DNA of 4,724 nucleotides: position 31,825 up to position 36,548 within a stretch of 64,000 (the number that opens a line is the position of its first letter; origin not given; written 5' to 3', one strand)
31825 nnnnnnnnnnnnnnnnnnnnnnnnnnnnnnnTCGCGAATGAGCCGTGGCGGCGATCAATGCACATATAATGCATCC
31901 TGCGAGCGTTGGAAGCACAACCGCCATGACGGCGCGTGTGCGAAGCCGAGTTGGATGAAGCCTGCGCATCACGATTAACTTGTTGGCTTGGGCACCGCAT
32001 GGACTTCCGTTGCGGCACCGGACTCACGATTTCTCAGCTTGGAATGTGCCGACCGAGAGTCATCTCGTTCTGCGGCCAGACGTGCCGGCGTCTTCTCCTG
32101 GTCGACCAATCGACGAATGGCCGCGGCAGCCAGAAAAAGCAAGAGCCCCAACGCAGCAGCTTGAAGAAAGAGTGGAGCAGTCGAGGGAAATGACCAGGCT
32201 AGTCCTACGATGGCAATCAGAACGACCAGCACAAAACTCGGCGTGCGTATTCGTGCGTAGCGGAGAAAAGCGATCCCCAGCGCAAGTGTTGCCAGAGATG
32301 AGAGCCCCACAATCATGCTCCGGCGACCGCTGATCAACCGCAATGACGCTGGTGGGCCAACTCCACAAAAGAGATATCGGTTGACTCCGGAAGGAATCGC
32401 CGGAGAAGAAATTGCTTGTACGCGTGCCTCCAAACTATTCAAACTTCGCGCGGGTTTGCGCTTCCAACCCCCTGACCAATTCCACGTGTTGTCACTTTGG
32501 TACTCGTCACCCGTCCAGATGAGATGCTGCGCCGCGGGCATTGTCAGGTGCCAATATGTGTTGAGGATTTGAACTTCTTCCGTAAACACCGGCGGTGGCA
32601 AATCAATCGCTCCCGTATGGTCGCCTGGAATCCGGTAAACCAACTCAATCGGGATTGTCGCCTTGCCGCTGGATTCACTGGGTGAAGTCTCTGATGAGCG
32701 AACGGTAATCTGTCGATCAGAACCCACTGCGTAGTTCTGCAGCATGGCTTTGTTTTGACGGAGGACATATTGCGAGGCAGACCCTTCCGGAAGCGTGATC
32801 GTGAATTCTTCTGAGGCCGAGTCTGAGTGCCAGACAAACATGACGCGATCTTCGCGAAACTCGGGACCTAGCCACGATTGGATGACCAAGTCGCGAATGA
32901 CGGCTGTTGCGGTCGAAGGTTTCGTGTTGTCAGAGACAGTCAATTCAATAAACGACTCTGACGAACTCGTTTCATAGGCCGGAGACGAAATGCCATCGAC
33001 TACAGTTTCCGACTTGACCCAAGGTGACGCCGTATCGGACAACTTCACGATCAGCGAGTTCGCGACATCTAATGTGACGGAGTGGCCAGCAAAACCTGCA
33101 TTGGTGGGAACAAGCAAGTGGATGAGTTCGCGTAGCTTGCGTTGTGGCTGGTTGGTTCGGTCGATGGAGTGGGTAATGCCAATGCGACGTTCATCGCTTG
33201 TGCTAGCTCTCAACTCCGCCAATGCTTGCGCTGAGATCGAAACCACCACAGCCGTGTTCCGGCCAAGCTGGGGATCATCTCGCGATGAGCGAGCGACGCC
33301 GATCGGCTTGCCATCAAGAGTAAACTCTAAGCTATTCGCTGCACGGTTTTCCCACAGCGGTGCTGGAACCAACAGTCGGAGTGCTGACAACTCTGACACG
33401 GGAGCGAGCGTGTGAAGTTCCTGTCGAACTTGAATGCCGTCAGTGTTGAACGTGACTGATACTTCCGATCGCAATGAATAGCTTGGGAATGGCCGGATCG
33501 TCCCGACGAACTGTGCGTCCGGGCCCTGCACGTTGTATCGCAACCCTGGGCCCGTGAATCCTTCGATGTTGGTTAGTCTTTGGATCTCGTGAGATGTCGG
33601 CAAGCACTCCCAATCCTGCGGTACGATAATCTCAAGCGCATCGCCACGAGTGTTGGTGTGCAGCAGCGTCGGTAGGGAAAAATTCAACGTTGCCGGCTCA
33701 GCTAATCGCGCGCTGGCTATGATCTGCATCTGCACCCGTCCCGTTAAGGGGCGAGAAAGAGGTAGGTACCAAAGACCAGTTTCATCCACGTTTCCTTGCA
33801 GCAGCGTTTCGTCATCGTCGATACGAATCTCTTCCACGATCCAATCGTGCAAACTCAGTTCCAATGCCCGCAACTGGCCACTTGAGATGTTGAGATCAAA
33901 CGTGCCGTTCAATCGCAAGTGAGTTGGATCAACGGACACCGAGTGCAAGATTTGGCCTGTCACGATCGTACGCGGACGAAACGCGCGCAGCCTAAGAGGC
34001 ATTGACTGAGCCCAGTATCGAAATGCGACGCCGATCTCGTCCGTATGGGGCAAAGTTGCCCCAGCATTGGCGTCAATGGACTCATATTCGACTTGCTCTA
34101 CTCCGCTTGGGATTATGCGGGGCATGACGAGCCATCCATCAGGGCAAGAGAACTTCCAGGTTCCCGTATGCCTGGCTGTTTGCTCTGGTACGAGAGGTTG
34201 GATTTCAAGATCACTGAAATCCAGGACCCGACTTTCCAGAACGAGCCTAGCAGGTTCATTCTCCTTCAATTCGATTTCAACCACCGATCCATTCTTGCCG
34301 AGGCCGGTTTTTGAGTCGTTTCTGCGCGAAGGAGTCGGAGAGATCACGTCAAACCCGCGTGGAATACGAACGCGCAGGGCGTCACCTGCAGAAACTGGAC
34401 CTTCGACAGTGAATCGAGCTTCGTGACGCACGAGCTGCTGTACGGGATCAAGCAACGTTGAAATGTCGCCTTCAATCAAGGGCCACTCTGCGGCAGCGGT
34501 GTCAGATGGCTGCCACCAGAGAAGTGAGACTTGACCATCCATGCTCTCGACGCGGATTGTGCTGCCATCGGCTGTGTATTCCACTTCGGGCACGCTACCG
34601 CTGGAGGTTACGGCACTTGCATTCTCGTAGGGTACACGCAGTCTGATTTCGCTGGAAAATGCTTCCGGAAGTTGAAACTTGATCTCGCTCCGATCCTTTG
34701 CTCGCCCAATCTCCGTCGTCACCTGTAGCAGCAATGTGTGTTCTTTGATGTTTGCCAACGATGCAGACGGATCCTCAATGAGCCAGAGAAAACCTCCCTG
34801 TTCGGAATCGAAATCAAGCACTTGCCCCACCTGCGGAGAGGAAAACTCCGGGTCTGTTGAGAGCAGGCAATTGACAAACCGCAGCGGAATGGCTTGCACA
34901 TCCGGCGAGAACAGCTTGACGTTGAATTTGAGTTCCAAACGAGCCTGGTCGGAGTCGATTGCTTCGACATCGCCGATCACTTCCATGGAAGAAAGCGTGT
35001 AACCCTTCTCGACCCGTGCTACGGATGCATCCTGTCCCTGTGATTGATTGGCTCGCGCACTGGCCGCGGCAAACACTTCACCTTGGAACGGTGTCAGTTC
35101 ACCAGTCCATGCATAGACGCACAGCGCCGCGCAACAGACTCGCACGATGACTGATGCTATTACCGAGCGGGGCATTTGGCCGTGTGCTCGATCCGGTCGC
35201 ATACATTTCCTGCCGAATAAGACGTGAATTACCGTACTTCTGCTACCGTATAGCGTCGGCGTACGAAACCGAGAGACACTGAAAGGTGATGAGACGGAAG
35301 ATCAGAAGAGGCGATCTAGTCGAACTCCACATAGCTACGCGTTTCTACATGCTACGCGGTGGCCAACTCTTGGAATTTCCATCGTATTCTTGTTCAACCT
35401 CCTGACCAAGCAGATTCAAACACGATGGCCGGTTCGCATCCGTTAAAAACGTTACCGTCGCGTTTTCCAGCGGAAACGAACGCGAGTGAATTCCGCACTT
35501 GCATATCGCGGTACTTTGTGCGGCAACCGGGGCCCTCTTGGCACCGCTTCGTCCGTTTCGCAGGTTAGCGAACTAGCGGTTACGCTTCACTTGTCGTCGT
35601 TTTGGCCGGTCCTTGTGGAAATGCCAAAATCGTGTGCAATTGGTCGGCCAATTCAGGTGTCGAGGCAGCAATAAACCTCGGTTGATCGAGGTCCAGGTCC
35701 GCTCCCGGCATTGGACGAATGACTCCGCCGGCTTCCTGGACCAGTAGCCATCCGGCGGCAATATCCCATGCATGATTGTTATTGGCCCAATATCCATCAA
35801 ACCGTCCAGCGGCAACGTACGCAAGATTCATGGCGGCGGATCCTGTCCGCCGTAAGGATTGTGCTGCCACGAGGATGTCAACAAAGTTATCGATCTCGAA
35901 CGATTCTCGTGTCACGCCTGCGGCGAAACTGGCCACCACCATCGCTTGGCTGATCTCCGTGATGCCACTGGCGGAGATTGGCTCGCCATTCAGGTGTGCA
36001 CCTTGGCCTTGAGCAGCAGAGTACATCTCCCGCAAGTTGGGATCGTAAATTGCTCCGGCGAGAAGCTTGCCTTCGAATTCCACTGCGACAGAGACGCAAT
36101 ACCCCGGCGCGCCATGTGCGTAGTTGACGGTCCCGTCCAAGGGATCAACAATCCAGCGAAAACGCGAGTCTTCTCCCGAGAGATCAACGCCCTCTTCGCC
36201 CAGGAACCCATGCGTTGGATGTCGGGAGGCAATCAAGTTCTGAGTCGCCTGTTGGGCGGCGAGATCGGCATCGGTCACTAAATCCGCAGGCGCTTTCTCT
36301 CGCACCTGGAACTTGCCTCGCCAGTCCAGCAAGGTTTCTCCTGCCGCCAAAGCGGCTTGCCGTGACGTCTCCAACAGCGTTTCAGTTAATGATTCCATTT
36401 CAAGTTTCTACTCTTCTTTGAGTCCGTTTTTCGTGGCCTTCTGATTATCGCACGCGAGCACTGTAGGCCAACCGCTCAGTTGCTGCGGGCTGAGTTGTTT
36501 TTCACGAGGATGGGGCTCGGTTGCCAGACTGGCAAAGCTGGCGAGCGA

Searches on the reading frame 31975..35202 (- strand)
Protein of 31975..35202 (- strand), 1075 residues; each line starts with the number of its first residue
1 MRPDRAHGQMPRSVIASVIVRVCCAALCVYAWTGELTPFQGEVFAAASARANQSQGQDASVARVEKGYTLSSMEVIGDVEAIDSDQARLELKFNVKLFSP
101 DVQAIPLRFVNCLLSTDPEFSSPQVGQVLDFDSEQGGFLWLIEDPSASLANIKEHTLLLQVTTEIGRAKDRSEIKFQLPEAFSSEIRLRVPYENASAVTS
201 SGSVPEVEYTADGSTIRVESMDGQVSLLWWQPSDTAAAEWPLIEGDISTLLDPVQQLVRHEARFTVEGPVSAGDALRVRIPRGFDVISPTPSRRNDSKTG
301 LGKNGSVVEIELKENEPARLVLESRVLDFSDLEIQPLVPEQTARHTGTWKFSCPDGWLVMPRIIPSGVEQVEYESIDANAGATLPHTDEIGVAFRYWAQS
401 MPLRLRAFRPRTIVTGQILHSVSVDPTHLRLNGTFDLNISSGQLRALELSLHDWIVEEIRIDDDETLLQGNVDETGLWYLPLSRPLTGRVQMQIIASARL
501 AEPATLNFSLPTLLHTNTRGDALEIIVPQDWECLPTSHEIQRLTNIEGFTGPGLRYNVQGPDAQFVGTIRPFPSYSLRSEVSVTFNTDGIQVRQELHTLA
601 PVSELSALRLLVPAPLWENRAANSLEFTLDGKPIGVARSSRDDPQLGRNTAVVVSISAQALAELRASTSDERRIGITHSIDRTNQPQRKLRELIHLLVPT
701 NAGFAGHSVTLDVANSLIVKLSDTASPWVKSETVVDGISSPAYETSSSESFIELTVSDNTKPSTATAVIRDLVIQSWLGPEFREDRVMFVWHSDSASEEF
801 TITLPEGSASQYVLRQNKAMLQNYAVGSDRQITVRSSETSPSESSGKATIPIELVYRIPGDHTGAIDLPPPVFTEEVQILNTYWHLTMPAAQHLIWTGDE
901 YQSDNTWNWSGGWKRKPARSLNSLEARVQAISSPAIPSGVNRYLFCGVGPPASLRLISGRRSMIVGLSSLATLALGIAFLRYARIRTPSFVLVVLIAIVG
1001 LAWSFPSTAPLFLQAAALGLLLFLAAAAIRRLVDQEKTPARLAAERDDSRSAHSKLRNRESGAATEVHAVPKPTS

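Call 6: search_protein_families(library=pfam, proteins=[window:31975-35202:-], max_evalue=1)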
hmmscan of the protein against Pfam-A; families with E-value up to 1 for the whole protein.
window:31975-35202:- (1075 aa): 1 family
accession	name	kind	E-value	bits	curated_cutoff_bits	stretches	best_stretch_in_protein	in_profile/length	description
PF18949.5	DUF5693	-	0.086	11.7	29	1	963-1040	315-393/609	Family of unknown function (DUF5693)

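Call 7: search_protein_families(library=ncbifam, proteins=[window:31975-35202:-], max_evalue=1)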
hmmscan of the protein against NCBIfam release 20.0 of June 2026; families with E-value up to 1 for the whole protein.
window:31975-35202:- (1075 aa): 0 families

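Call 11: find_homologous_proteins(query=window:31975-35202:-)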
Query window:31975-35202:- (1075 aa): 1 proteins with E <= 0.001 among 8000 candidates.
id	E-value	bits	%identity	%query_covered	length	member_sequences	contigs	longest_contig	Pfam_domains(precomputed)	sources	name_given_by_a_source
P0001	0.0e+0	2363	100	98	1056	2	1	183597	-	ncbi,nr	ncbi:MAG: hypothetical protein MPJ50_00590 [Pirellulales bacterium]|nr:hypothetical protein [Pirellu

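Call 47: find_homologous_proteins(query=A4)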
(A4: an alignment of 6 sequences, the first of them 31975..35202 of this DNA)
Query A4 (6 sequences) (1075 aa, profile of the alignment): 4 proteins with E <= 0.001 among 8000 candidates.
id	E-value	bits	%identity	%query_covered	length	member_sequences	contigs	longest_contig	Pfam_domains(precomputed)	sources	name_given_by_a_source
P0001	0.0e+0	1323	100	98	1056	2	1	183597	-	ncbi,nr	ncbi:MAG: hypothetical protein MPJ50_00590 [Pirellulales bacterium]|nr:hypothetical protein [Pirellu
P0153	1.8e-36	143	29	4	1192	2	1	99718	-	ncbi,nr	ncbi:MAG: hypothetical protein KatS3mg110_4361 [Pirellulaceae bacterium]|nr:MAG: hypothetical protei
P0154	3.5e-30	122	28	12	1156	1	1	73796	-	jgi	jgi:hypothetical protein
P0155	6.8e-12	62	28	5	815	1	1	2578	-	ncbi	ncbi:MAG: hypothetical protein VB858_22570, partial [Planctomycetaceae bacterium]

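Call 60: search_protein_families(library=pfam, alignment_id=A4, max_evalue=0.1)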
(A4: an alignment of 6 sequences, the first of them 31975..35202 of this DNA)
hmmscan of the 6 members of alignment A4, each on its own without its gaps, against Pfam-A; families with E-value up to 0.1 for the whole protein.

A. member 1, window:31975-35202:- (1075 aa): 1 family
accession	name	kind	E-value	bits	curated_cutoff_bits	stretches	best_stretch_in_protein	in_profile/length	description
PF18949.5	DUF5693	-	0.086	11.7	29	0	963-1040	315-393/609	Family of unknown function (DUF5693)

B. families by the number of members that match (of 6 scanned): 3 families
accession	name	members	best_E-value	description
PF17689.8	Arabino_trans_N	1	0.021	Arabinosyltransferase concanavalin like domain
PF18949.5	DUF5693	1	0.086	Family of unknown function (DUF5693)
PF18348.7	SH3_16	1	0.091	Bacterial dipeptidyl-peptidase Sh3 domain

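Call 79: search_solved_structures(query=A6, max_evalue=1)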
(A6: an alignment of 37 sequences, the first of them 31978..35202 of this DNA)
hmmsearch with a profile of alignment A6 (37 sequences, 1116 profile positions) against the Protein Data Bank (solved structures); distinct sequences matched with E-value up to 1: 3.
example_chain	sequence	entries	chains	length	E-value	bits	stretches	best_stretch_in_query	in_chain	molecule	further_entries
8zuk_D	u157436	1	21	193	0.0062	17.3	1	1026-1108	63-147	Tumor necrosis factor receptor superfamily member 13C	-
6bas_A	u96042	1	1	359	0.96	10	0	1021-1066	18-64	Peptidoglycan glycosyltransferase RodA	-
6bar_A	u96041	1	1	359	0.96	10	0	1021-1066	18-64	Rod shape determining protein RodA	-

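Call 94: search_protein_families(library=ncbifam, proteins=[P0153], max_evalue=0.1)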
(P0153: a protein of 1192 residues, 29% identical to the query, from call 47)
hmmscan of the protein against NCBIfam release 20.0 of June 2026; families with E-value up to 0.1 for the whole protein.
P0153 (1192 aa): 0 families

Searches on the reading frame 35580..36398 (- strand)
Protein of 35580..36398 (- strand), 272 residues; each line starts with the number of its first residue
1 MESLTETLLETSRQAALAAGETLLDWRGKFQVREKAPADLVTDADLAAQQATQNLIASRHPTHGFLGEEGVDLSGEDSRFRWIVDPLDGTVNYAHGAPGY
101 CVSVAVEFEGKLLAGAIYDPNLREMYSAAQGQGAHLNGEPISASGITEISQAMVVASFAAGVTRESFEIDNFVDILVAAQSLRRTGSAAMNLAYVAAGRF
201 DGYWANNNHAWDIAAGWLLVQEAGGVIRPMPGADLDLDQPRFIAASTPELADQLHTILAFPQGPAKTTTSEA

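Call 10: search_protein_families(library=pfam, proteins=[window:35580-36398:-], max_evalue=0.01)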
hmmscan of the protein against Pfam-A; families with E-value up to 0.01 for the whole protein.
window:35580-36398:- (272 aa): 1 family
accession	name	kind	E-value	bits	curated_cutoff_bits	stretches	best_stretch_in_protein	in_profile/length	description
PF00459.30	Inositol_P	-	3.7e-63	214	27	1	6-256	3-264/271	Inositol monophosphatase family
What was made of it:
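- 35580..36398 (-): Inositol-monophosphatase-family gene upstream on the same strand: conserved synteny, with no evidence of a functional link. Pfam Inositol_P E=4e-63 (call 10).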

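Call 82: search_protein_families(library=ncbifam, proteins=[window:35580-36398:-], max_evalue=0.001)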
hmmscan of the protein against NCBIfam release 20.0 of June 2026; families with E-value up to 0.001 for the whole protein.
window:35580-36398:- (272 aa): 7 families
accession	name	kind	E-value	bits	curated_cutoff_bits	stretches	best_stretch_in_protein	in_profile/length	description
NF008027.1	PRK10757.1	equivalog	5e-44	150.2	332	1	33-249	32-248/267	inositol-1-monophosphatase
TIGR02067.1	his_9_HisN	equivalog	4.9e-43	147.4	275.15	1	14-258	7-251/252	histidinol-phosphatase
NF009321.0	PRK12676.1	equivalog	6.9e-34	117.1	264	1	44-239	47-238/264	bifunctional fructose-bisphosphatase/inositol-phosphate phosphatase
TIGR01331.1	bisphos_cysQ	equivalog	4.8e-26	91.9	228.8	1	9-236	2-233/250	3'(2'),5'-bisphosphate nucleotidase CysQ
NF010678.0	PRK14076.1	equivalog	3.4e-18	65.9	493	1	45-238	46-259/570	bifunctional NADP phosphatase/NAD kinase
NF008182.0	PRK10931.1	equivalog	2.9e-16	59.3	379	1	15-237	8-230/246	3'(2'),5'-bisphosphate nucleotidase CysQ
TIGR01330.1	bisphos_HAL2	equivalog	6.6e-12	44.9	267.05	2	75-133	131-187/359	3'(2'),5'-bisphosphate nucleotidase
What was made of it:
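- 35580..36398 (-): Below every NCBIfam equivalog cut-off (call 82).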
